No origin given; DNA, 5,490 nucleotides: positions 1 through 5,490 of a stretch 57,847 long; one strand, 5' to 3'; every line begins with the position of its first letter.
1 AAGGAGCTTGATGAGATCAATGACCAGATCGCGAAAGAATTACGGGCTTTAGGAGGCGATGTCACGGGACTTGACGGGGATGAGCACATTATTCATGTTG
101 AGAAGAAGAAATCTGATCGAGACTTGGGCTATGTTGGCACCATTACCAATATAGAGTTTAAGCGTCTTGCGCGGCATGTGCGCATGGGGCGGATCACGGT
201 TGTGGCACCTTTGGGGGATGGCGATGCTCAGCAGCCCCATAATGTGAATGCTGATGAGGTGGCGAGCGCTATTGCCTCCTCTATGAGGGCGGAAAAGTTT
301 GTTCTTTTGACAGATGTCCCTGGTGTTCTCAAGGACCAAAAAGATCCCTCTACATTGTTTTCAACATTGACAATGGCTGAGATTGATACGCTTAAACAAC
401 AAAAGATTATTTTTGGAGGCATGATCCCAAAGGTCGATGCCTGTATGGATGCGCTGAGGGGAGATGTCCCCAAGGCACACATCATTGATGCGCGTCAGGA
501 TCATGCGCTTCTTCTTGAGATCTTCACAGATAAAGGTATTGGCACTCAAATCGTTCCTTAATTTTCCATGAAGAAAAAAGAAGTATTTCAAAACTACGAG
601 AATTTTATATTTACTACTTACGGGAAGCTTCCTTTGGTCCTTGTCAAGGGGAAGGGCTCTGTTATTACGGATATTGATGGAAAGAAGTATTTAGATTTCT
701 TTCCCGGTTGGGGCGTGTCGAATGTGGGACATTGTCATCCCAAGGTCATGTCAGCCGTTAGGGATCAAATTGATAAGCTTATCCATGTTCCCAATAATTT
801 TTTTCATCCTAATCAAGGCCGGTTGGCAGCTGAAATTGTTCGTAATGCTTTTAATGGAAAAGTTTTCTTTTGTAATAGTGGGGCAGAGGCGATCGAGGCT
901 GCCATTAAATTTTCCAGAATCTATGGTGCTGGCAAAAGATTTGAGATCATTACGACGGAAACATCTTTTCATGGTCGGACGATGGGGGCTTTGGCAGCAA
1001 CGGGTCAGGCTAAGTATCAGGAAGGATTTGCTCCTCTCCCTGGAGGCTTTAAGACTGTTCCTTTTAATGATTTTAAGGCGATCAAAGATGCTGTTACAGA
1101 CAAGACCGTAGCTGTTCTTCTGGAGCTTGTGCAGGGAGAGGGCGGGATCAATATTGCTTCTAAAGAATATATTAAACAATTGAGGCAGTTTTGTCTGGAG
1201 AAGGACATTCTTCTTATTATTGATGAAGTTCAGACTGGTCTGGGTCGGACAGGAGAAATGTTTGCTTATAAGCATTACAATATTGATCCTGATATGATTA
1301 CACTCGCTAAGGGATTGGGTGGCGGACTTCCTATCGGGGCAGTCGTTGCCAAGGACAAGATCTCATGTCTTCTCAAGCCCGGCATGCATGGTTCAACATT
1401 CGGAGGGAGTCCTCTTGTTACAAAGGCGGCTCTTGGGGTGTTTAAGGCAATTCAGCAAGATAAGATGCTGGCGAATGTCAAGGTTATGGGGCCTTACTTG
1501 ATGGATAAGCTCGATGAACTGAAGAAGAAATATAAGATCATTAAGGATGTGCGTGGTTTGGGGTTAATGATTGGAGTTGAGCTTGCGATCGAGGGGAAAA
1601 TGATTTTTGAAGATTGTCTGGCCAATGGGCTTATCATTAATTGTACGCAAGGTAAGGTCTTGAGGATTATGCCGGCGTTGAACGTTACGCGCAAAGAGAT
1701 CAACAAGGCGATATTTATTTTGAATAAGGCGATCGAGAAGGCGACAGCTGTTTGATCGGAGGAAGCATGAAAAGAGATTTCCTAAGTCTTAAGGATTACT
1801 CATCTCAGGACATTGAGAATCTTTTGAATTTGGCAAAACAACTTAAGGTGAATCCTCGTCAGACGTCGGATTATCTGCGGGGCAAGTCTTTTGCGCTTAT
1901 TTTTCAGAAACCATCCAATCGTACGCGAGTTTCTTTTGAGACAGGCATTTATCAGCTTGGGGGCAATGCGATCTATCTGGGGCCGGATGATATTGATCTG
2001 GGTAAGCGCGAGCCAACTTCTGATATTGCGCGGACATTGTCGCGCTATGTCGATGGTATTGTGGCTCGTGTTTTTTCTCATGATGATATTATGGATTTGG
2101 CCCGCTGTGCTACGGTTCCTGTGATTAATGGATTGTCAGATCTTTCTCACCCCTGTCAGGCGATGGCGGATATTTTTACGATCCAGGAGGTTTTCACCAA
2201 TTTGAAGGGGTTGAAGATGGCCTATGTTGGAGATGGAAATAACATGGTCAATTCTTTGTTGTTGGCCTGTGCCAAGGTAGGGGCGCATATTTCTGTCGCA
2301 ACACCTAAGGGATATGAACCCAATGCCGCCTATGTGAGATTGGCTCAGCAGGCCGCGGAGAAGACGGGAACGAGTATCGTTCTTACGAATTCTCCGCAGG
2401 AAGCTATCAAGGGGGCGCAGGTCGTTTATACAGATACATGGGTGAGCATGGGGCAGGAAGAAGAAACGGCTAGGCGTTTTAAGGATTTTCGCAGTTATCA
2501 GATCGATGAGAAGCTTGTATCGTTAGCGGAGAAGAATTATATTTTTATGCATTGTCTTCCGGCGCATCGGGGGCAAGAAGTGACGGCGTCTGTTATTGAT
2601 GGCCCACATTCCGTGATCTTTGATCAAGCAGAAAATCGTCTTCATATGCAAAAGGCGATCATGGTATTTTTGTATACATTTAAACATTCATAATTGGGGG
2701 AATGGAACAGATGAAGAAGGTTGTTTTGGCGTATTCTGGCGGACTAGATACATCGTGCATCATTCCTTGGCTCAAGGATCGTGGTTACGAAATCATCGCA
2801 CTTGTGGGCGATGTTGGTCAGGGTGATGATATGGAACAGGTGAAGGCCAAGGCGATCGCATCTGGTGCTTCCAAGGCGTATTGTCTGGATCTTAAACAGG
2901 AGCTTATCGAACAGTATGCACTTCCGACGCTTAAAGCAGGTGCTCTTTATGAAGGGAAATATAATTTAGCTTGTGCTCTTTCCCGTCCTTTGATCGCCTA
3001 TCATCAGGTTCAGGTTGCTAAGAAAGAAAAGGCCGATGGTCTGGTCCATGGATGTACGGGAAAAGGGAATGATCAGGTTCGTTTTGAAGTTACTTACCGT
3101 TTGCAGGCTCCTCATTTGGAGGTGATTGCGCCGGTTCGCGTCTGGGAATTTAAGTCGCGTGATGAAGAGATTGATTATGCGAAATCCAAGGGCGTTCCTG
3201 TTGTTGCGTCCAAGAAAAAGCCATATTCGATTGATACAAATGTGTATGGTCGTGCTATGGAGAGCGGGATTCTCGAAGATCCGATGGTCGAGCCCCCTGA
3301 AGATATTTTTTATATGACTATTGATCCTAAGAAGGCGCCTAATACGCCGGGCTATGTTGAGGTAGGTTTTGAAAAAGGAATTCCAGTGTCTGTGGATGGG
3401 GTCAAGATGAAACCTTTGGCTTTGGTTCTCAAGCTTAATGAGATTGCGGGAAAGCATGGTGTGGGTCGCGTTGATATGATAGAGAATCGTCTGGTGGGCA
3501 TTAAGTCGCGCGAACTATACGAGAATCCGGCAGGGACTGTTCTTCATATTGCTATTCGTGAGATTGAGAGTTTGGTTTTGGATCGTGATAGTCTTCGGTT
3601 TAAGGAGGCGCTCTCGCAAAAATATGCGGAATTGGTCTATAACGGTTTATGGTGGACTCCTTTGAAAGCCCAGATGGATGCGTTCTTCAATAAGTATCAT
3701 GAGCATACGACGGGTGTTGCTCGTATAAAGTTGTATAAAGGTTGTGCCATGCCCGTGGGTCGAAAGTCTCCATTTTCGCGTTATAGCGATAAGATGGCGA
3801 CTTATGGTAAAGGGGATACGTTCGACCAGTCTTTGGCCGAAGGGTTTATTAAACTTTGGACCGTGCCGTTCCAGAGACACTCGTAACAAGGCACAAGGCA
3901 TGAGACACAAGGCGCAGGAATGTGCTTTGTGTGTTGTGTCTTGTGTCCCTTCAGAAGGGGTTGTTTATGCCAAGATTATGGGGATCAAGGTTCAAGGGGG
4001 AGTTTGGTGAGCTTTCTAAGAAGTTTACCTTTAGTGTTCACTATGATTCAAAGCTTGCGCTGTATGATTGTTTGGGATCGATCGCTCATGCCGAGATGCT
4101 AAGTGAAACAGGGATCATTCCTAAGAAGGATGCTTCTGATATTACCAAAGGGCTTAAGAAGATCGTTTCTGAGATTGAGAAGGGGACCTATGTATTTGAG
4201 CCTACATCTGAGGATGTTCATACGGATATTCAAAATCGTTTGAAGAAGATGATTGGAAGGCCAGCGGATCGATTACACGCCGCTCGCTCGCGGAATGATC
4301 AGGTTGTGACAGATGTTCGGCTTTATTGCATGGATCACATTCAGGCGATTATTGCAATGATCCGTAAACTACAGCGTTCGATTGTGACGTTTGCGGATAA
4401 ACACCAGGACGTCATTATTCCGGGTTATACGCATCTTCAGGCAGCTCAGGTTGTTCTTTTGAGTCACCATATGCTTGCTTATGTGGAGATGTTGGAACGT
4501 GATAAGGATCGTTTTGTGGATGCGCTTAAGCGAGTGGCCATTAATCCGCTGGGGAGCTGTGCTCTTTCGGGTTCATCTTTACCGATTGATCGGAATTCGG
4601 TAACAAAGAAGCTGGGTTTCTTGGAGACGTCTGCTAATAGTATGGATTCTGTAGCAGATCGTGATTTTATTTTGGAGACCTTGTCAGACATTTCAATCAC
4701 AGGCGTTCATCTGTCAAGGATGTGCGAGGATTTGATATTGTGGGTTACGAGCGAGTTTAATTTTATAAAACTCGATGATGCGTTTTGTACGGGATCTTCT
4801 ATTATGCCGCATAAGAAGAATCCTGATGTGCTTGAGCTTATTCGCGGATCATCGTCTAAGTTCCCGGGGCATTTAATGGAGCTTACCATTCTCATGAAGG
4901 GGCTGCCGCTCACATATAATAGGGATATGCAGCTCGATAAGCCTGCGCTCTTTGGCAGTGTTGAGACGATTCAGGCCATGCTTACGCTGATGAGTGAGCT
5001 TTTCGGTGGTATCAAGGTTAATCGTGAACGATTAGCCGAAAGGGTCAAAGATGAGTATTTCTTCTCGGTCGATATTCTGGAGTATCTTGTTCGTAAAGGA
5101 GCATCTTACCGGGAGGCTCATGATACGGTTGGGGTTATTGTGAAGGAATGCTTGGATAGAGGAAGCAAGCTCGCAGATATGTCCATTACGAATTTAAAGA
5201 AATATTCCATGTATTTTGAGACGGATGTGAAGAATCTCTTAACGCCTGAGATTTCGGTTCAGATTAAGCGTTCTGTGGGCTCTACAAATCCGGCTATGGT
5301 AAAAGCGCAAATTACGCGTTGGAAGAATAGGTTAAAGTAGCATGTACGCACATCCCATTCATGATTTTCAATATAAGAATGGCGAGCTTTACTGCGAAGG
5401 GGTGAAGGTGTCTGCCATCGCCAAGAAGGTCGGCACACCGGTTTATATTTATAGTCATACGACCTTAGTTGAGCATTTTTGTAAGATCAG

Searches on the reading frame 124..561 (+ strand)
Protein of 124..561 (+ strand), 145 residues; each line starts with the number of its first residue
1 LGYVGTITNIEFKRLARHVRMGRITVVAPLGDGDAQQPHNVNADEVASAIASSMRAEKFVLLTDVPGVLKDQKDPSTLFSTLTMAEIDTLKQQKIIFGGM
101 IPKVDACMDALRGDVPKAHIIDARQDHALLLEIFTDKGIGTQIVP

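Call 101: search_protein_families(library=pfam, proteins=[window:124-561:+], max_evalue=0.00001)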
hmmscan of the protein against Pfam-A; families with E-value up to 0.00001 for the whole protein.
window:124-561:+ (145 aa): 1 family
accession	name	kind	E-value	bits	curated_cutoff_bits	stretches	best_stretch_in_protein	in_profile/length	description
PF00696.33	AA_kinase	-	6.9e-23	82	24.9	1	3-122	112-234/234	Amino acid kinase family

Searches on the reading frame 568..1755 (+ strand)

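Call 101: search_protein_families(library=pfam, proteins=[window:568-1755:+], max_evalue=0.00001)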
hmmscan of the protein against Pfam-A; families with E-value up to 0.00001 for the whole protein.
window:568-1755:+ (395 aa): 1 family
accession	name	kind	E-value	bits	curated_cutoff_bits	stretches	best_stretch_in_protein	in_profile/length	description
PF00202.27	Aminotran_3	-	1.8e-116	389.6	30.5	1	19-389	7-403/403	Aminotransferase class-III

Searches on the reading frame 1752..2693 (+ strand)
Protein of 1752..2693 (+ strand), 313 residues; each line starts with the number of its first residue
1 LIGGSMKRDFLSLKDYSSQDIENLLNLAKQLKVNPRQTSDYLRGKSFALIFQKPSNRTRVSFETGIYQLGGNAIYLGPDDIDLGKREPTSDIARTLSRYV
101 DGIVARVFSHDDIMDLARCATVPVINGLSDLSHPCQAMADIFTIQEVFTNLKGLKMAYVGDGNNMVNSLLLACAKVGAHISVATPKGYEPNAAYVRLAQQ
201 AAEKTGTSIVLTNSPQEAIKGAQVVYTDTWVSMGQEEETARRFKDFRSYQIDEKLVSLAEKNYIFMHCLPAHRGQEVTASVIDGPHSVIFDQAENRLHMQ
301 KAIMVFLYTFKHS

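Call 101: search_protein_families(library=pfam, proteins=[window:1752-2693:+], max_evalue=0.00001)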
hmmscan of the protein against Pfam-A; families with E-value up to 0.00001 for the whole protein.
window:1752-2693:+ (313 aa): 2 families
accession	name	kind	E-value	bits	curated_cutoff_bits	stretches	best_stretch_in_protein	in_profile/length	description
PF00185.30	OTCace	-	1.8e-63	213.7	29.4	1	152-307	1-157/157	Aspartate/ornithine carbamoyltransferase, Asp/Orn binding domain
PF02729.26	OTCace_N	-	1.6e-48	165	29.9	1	8-146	1-148/148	Aspartate/ornithine carbamoyltransferase, carbamoyl-P binding domain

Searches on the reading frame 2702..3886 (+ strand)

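Call 101: search_protein_families(library=pfam, proteins=[window:2702-3886:+], max_evalue=0.00001)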
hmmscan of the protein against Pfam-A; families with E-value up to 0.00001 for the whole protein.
window:2702-3886:+ (394 aa): 2 families
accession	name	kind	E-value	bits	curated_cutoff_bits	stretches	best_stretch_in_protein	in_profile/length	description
PF20979.2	Arginosuc_syn_C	-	3.9e-85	285.3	27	1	175-389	1-215/219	Arginosuccinate synthase C-terminal domain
PF00764.25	Arginosuc_synth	-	1.6e-62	210.8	27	1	6-166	1-162/162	Arginosuccinate synthase N-terminal HUP domain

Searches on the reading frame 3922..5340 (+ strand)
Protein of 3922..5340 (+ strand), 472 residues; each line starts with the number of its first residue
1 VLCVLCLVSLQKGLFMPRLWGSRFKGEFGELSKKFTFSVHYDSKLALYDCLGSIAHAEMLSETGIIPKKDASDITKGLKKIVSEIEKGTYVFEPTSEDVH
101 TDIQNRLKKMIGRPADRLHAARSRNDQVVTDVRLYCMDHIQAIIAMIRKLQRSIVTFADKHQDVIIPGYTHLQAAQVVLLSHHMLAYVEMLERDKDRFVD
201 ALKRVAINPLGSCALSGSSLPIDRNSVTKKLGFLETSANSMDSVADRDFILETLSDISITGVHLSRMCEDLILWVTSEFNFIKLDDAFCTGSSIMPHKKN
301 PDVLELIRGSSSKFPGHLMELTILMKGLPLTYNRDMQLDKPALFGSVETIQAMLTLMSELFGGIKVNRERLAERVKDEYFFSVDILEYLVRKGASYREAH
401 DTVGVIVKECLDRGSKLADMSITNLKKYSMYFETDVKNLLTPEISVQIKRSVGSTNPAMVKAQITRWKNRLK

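Call 101: search_protein_families(library=pfam, proteins=[window:3922-5340:+], max_evalue=0.00001)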
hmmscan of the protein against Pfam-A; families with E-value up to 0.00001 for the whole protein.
window:3922-5340:+ (472 aa): 2 families
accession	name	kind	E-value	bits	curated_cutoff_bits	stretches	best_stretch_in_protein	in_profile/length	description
PF00206.25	Lyase_1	-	6.4e-69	233.2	27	1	23-315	2-311/312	Lyase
PF14698.11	ASL_C2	-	3.3e-16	59.9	27.3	1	384-447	6-69/69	Argininosuccinate lyase C-terminal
